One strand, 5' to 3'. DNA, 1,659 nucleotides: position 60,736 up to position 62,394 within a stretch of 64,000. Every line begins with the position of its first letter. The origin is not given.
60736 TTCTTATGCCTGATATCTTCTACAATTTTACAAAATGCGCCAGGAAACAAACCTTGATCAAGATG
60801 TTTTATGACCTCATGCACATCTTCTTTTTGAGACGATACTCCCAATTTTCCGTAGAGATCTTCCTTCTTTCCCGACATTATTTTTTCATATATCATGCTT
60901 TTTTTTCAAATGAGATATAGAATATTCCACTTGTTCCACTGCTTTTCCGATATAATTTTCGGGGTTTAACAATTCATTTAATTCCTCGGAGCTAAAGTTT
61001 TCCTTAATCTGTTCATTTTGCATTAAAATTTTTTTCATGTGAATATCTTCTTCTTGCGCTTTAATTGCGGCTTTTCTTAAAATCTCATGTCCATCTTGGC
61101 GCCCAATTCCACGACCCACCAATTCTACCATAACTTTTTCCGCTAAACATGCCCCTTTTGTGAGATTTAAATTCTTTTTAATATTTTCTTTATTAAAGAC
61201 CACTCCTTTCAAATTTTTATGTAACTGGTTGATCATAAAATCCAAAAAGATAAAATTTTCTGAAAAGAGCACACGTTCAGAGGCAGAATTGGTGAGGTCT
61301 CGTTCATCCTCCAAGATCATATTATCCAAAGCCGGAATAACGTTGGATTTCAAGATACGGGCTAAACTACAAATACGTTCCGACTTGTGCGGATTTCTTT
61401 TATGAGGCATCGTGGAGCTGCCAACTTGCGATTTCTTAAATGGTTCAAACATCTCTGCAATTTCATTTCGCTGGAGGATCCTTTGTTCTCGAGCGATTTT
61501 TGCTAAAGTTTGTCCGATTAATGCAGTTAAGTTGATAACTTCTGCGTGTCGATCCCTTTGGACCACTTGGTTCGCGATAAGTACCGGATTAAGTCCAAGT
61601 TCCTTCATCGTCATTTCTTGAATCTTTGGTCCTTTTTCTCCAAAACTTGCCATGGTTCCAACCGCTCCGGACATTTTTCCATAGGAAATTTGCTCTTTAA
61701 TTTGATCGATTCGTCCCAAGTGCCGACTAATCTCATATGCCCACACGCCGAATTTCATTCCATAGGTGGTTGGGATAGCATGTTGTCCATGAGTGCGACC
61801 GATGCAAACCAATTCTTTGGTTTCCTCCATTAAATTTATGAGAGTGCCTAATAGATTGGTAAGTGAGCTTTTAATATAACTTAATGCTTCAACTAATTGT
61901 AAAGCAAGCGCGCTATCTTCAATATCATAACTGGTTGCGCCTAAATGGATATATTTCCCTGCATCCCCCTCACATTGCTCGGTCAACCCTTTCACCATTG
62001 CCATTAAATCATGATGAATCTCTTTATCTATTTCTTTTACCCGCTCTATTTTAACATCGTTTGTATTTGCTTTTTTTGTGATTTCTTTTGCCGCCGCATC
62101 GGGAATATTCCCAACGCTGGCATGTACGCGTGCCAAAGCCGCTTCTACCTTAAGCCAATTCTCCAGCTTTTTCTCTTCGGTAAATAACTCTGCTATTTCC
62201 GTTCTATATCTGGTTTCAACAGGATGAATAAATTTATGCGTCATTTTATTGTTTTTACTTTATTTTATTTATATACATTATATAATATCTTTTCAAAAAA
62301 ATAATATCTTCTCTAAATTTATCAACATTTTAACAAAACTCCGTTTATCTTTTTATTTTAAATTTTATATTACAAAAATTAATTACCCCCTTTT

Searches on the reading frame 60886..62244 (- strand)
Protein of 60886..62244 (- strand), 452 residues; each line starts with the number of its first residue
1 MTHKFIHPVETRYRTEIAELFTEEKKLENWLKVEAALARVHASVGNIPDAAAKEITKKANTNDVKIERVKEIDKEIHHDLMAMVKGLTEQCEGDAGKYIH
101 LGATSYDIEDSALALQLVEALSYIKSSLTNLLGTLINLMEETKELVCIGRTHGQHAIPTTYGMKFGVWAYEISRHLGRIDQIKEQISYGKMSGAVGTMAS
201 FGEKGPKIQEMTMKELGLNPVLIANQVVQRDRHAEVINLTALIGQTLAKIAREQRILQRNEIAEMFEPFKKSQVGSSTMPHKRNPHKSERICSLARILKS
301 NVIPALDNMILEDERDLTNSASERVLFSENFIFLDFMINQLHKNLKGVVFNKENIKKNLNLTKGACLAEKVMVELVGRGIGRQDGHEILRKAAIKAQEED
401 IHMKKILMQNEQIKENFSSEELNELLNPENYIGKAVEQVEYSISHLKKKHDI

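Call 53: search_protein_families(library=pfam, proteins=[window:60886-62244:-], max_evalue=0.00001)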
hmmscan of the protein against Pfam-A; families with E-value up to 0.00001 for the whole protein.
window:60886-62244:- (452 aa): 3 families
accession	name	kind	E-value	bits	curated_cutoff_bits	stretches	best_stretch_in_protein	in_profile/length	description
PF00206.25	Lyase_1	-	1.5e-45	156.4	27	1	17-294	10-306/312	Lyase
PF10397.14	ADSL_C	-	9.3e-19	68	32.7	1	364-440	1-77/79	Adenylosuccinate lyase C-terminus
PF08328.16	ASL_C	-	9.2e-07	29.4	35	1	315-432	5-115/115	Adenylosuccinate lyase C-terminal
